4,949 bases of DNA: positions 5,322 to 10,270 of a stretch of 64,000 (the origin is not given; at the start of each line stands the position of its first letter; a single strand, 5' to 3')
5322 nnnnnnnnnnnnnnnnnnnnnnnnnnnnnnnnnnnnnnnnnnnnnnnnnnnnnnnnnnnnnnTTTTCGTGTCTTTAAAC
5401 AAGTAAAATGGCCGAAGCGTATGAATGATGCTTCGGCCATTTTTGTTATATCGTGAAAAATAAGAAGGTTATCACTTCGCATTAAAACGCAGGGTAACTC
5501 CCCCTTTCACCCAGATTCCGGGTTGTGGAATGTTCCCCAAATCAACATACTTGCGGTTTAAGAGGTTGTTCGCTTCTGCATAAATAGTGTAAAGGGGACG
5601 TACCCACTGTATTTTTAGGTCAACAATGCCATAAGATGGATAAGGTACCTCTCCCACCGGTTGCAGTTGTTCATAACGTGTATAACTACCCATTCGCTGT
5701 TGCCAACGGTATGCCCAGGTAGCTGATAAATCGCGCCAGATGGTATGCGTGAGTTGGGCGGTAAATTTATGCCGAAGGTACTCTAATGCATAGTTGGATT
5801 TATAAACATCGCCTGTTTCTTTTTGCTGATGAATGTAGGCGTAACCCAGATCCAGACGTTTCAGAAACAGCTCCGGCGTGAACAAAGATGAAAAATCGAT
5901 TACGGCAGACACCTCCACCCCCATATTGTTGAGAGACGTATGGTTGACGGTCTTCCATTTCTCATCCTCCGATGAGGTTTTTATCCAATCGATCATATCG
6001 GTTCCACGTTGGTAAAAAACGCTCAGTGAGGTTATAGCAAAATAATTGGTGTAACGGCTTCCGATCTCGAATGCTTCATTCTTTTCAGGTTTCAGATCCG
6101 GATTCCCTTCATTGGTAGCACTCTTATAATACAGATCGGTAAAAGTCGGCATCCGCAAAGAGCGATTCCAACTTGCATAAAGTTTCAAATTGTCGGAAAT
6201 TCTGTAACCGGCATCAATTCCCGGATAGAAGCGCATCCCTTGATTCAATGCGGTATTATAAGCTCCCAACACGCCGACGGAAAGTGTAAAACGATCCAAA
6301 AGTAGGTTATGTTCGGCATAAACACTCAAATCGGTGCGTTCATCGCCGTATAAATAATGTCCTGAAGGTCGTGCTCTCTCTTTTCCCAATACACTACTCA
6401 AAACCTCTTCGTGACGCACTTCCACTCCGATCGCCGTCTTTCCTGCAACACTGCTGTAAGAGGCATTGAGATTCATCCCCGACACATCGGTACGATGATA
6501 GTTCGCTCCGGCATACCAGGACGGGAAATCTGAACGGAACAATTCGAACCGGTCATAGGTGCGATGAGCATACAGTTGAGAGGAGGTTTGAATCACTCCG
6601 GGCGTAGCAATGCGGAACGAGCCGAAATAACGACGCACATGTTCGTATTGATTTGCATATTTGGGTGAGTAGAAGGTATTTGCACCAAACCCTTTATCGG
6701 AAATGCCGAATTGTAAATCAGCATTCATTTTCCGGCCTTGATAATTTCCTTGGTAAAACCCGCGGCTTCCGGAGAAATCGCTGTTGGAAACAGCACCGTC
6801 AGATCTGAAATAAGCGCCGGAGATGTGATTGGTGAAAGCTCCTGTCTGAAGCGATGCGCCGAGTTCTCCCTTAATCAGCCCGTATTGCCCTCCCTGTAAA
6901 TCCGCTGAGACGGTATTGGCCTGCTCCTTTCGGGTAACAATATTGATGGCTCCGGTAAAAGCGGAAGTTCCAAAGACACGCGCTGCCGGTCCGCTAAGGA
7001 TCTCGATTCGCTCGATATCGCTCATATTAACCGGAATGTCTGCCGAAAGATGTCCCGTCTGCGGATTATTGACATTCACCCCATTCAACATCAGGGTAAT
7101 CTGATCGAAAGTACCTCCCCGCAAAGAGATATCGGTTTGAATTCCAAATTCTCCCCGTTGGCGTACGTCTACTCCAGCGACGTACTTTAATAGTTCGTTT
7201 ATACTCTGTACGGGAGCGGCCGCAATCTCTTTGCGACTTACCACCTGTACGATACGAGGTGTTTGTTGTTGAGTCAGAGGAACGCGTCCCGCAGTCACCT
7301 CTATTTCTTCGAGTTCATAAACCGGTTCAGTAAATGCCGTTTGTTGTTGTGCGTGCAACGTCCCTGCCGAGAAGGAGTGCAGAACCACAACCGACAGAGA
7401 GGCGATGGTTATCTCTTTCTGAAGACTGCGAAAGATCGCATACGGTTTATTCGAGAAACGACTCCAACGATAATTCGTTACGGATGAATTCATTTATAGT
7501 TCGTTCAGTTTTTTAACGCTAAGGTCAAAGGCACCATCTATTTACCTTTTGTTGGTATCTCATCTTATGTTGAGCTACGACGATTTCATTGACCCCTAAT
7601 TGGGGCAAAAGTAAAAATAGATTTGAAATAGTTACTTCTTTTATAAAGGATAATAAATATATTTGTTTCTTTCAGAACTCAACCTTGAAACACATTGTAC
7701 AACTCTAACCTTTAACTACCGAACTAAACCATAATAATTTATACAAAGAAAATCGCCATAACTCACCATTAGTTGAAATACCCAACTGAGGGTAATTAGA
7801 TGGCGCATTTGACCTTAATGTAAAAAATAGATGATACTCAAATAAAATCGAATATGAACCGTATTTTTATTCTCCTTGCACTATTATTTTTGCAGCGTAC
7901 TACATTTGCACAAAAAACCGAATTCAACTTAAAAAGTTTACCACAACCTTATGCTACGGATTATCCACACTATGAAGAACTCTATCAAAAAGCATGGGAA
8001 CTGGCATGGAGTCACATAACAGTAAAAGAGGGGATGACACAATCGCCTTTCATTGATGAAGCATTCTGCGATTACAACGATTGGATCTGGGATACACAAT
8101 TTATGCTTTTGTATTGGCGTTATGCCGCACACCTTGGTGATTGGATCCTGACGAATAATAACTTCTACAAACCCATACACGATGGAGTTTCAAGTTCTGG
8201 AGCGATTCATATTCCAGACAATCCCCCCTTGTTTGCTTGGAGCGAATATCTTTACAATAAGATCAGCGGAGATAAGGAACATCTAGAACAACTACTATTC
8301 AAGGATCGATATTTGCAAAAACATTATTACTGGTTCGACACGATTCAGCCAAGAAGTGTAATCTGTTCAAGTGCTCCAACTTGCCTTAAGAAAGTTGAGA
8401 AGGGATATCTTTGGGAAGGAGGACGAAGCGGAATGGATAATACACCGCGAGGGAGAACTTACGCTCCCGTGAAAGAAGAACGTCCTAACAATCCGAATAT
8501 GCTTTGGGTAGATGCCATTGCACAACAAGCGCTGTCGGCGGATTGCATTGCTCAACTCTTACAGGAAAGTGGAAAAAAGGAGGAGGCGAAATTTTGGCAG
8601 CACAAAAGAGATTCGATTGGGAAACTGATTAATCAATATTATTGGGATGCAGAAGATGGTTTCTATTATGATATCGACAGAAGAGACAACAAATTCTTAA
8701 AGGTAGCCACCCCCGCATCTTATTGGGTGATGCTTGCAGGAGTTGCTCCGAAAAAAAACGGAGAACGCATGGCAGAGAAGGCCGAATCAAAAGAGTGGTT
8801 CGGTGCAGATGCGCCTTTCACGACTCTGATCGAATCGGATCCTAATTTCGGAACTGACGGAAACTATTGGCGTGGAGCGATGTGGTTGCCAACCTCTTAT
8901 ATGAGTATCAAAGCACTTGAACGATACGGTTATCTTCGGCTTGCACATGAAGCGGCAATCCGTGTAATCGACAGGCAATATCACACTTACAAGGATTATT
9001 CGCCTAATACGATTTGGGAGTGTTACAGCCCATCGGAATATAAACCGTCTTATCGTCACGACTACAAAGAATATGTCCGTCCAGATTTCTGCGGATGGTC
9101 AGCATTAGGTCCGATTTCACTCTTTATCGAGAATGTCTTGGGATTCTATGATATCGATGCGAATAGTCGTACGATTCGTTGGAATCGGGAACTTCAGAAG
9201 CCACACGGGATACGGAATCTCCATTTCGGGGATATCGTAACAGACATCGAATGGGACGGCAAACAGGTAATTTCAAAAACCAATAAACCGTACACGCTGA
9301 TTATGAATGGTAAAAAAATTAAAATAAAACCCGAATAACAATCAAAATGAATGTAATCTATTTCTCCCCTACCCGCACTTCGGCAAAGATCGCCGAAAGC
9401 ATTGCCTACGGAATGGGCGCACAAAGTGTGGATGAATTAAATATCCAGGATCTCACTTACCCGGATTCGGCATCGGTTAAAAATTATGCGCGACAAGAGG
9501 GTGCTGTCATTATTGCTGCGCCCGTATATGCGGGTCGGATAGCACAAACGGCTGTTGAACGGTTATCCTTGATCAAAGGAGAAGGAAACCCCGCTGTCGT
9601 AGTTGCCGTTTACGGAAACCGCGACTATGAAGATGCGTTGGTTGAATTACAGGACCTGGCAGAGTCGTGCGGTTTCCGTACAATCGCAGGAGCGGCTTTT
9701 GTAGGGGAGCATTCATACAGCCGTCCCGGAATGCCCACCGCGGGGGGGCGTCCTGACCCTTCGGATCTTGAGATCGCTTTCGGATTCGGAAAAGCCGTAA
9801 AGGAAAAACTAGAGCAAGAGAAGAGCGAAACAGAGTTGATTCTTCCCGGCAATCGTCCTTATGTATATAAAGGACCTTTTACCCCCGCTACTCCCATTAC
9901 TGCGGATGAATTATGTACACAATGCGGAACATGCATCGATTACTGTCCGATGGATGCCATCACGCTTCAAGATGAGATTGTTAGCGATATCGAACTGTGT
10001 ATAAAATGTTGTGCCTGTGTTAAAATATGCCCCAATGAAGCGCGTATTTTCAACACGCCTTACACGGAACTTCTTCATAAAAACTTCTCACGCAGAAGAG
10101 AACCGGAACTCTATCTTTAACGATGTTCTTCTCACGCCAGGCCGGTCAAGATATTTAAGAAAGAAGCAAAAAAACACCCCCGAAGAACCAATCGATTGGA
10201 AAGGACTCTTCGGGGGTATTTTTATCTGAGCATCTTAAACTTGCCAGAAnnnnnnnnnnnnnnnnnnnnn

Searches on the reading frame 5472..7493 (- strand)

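Call 71: search_protein_families(library=pfam, proteins=[window:5472-7493:-], max_evalue=0.00001)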
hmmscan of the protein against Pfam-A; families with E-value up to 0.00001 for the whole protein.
window:5472-7493:- (673 aa): 3 families
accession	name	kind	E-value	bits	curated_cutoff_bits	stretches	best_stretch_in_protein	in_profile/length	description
PF00593.30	TonB_dep_Rec_b-barrel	-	1.3e-33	118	27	1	228-644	38-436/436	TonB dependent receptor-like, beta-barrel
PF07715.20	Plug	-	6.5e-21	75.3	23.9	1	75-181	2-106/107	TonB-dependent Receptor Plug Domain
PF14905.12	OMP_b-brl_3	-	3.2e-09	36.8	27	1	420-602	157-339/408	Outer membrane protein beta-barrel family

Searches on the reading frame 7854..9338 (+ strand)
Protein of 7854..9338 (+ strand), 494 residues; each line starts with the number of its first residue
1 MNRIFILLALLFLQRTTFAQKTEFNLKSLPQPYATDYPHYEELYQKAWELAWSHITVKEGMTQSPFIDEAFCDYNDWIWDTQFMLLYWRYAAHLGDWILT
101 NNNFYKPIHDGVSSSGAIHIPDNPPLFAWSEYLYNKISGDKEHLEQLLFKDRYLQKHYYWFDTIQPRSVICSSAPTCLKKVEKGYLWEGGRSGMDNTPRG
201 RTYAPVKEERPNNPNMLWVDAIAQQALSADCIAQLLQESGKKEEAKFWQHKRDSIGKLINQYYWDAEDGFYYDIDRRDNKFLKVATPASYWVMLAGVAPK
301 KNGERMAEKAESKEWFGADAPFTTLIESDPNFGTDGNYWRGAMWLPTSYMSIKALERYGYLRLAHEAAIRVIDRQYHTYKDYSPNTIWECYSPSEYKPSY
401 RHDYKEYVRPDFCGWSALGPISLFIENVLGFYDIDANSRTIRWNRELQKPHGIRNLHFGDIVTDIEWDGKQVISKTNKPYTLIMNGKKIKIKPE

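Call 4: search_protein_families(library=pfam, proteins=[window:7854-9338:+], max_evalue=0.01)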
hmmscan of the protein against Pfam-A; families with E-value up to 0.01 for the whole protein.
window:7854-9338:+ (494 aa): 3 families
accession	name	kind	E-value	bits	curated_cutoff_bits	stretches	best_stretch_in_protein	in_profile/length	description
PF22422.2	MGH1-like_GH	-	7.2e-27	95.3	27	1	123-404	66-353/356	Mannosylglycerate hydrolase MGH1-like glycoside hydrolase domain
PF01204.24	Trehalase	-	2.9e-14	53.3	21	1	230-416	318-500/512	Trehalase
PF03200.22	Glyco_hydro_63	-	1.3e-09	37.8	22.4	2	325-396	388-461/492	Glycosyl hydrolase family 63 C-terminal domain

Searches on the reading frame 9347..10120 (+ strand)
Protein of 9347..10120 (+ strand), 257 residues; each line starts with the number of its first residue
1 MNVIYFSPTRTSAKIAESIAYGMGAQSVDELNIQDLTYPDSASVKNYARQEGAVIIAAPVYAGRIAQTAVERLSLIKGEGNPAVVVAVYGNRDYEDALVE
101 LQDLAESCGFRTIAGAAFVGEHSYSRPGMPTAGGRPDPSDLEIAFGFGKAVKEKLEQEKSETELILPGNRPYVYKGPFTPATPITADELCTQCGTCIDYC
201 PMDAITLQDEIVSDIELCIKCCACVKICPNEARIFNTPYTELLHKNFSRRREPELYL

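Call 4: search_protein_families(library=pfam, proteins=[window:9347-10120:+], max_evalue=0.01)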
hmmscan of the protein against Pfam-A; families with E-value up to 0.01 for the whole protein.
window:9347-10120:+ (257 aa): 13 families
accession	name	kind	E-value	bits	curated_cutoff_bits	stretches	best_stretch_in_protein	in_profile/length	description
PF00037.32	Fer4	-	5.4e-11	42.3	21.1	2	188-206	6-24/24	4Fe-4S binding domain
PF13237.11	Fer4_10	-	5.9e-07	29.8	25.5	1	186-229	5-53/53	4Fe-4S dicluster domain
PF13484.11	Fer4_16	-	1.1e-06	29.8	30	1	190-208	2-20/66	4Fe-4S double cluster binding domain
PF13187.11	Fer4_9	-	1.3e-06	28.8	27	2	190-231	2-50/52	4Fe-4S dicluster domain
PF12837.12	Fer4_6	-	4.3e-06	26.9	25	1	188-205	7-24/24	4Fe-4S binding domain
PF12838.12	Fer4_7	-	4.9e-06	27.4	27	1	190-232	2-52/52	4Fe-4S dicluster domain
PF13183.11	Fer4_8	-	5.4e-06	27.3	27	0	188-202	52-66/68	4Fe-4S dicluster domain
PF12800.12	Fer4_4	-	2e-05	25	24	1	188-203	2-17/17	4Fe-4S binding domain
PF12797.12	Fer4_2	-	3.5e-05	23.9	24.5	1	188-201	8-21/22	4Fe-4S binding domain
PF12798.12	Fer4_3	-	7.4e-05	23.7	27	1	190-204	1-15/15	4Fe-4S binding domain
PF12724.12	Flavodoxin_5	-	0.00035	21.3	27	1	3-68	2-61/145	Flavodoxin domain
PF00258.30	Flavodoxin_1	-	0.0013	19.4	25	1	3-114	1-122/143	Flavodoxin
PF14697.11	Fer4_21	-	0.0095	16.5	35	0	187-230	5-53/59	4Fe-4S dicluster domain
